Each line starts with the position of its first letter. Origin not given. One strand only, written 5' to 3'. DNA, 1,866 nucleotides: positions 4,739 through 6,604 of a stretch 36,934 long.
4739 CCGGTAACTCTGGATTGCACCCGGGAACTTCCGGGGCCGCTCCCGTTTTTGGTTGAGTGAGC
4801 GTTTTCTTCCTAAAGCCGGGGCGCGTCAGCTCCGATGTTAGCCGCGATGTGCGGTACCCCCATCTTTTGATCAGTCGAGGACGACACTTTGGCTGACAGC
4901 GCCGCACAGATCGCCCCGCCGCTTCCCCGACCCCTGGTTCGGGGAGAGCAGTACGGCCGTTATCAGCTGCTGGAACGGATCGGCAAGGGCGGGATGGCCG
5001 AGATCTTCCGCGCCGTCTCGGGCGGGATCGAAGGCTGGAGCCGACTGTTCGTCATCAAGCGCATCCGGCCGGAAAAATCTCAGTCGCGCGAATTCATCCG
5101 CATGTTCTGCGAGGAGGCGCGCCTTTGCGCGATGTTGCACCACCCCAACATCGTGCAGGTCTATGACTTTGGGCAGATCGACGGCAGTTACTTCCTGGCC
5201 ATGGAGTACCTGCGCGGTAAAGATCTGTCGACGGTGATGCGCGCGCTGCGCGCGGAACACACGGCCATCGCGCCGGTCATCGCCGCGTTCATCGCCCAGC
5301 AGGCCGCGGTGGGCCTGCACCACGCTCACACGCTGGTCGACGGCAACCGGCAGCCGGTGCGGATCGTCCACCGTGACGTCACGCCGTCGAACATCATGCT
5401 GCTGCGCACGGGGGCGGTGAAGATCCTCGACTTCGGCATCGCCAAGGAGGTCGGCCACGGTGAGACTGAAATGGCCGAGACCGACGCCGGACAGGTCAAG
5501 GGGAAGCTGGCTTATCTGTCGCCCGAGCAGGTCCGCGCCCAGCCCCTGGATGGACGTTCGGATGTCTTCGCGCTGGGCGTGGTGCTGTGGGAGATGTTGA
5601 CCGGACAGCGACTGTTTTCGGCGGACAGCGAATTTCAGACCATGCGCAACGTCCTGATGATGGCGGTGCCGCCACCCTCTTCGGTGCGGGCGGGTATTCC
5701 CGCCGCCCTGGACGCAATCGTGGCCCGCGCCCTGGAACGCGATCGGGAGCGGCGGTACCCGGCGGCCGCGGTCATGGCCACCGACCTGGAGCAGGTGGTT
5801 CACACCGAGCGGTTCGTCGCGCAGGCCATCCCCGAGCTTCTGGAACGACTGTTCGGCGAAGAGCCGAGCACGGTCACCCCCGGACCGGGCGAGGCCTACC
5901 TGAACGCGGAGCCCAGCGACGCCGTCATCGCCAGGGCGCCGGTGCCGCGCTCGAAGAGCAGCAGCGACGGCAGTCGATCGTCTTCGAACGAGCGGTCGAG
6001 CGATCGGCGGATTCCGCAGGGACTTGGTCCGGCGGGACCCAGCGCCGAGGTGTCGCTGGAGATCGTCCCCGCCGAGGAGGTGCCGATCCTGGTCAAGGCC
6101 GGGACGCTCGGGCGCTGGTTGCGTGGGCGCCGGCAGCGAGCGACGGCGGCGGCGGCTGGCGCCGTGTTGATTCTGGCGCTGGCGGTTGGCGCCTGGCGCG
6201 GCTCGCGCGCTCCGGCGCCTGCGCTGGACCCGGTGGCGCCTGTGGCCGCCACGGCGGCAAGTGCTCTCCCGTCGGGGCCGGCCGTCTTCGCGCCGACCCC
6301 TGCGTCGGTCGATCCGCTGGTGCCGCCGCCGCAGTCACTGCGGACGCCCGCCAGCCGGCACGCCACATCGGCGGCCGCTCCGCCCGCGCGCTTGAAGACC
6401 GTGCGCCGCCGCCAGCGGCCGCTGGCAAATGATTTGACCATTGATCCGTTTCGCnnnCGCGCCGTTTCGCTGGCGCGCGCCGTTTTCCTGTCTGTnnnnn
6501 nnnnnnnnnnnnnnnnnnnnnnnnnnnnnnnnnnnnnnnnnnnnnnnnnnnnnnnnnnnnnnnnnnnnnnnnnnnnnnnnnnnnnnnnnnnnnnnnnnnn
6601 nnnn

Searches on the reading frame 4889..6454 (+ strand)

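Call 76: search_protein_families(library=pfam, proteins=[window:4889-6454:+], max_evalue=0.001)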
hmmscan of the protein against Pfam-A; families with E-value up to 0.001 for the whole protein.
window:4889-6454:+ (522 aa): 3 families
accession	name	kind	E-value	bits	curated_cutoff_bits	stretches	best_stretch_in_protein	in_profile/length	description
PF00069.31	Pkinase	-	2.5e-42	145.6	31.7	1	25-297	1-259/263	Protein kinase domain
PF07714.23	PK_Tyr_Ser-Thr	-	4.1e-29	102.1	23.1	1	26-291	2-250/258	Protein tyrosine and serine/threonine kinase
PF01636.29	APH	-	2.3e-06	28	23.2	0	154-185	165-197/239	Phosphotransferase enzyme family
